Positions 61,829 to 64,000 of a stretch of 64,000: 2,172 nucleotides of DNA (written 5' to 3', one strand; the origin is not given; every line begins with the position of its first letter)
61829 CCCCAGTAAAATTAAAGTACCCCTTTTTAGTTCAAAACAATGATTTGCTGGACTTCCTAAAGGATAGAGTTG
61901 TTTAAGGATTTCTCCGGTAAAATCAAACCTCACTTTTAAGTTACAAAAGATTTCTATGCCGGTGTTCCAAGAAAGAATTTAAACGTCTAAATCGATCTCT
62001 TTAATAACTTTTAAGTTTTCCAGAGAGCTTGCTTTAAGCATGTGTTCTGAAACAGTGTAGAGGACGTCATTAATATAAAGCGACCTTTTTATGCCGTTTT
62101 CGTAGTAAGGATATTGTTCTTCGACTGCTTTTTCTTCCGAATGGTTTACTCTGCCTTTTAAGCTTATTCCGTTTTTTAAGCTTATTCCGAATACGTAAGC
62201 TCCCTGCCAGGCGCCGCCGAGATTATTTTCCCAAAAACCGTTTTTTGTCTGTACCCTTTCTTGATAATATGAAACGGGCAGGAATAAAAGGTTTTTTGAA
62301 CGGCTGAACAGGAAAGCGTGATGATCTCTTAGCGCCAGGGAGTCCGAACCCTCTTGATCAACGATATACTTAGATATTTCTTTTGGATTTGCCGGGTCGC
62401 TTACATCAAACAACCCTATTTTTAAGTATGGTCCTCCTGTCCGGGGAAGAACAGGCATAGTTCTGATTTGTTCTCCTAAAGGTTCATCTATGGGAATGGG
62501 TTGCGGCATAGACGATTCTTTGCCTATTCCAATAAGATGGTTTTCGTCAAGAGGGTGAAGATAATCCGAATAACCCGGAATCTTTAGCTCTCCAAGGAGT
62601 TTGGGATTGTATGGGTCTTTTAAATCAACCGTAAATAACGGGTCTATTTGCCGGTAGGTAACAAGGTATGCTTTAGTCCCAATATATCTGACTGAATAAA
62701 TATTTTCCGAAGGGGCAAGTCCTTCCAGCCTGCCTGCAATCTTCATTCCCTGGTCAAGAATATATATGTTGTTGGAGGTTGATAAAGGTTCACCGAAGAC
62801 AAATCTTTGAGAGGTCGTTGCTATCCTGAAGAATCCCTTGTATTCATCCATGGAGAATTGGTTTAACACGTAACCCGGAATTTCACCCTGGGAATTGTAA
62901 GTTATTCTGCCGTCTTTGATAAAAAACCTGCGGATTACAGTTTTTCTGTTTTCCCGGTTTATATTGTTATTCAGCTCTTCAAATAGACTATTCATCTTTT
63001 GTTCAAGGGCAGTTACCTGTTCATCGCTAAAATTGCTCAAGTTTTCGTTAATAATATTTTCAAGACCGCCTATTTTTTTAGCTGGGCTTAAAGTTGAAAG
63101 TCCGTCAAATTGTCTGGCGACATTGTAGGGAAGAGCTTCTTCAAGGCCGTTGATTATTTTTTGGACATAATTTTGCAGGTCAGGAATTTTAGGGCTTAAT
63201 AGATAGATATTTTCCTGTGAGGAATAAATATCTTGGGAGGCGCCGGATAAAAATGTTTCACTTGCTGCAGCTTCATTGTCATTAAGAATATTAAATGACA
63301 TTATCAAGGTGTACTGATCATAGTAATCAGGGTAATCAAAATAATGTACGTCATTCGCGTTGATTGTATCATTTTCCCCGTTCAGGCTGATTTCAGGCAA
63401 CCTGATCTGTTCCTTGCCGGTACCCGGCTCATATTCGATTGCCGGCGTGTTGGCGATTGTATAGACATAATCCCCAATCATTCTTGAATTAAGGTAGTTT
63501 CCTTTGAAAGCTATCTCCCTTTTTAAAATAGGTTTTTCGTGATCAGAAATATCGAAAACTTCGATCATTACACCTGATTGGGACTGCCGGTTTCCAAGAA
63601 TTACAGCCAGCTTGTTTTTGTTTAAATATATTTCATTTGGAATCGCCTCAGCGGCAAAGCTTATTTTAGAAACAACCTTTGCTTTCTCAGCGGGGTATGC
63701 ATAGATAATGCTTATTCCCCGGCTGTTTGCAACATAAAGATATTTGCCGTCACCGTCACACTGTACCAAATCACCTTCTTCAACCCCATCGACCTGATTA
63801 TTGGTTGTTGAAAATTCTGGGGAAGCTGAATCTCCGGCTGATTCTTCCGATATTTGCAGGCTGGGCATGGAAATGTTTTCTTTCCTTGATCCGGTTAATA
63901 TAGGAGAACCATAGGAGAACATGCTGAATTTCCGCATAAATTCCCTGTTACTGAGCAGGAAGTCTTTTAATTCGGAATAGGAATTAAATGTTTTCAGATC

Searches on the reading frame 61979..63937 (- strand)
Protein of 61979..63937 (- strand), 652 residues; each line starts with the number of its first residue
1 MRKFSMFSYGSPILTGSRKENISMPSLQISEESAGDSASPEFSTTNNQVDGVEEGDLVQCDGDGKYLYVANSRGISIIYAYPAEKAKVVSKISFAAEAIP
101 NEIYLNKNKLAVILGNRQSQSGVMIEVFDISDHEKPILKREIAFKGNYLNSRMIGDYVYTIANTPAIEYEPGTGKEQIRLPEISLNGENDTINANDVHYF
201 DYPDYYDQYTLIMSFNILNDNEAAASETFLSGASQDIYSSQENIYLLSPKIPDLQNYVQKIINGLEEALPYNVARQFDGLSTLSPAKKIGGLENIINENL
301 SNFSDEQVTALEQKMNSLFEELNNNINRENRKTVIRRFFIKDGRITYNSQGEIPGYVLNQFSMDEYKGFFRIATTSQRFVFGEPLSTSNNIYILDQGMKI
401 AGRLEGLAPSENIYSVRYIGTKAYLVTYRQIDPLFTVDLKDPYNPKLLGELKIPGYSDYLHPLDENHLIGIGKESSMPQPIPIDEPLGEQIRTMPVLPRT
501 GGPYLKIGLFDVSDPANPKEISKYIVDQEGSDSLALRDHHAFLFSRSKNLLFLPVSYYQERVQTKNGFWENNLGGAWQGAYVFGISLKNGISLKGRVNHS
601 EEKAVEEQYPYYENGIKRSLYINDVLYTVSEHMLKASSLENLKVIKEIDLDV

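Call 68: search_protein_families(library=pfam, proteins=[window:61979-63937:-], max_evalue=0.00001)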
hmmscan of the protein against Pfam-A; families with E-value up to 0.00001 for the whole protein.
window:61979-63937:- (652 aa): 1 family
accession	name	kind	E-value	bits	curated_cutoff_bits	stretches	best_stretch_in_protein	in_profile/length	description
PF09826.15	Beta_propel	-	1.9e-152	509.1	22.4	1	42-641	1-494/495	Beta propeller domain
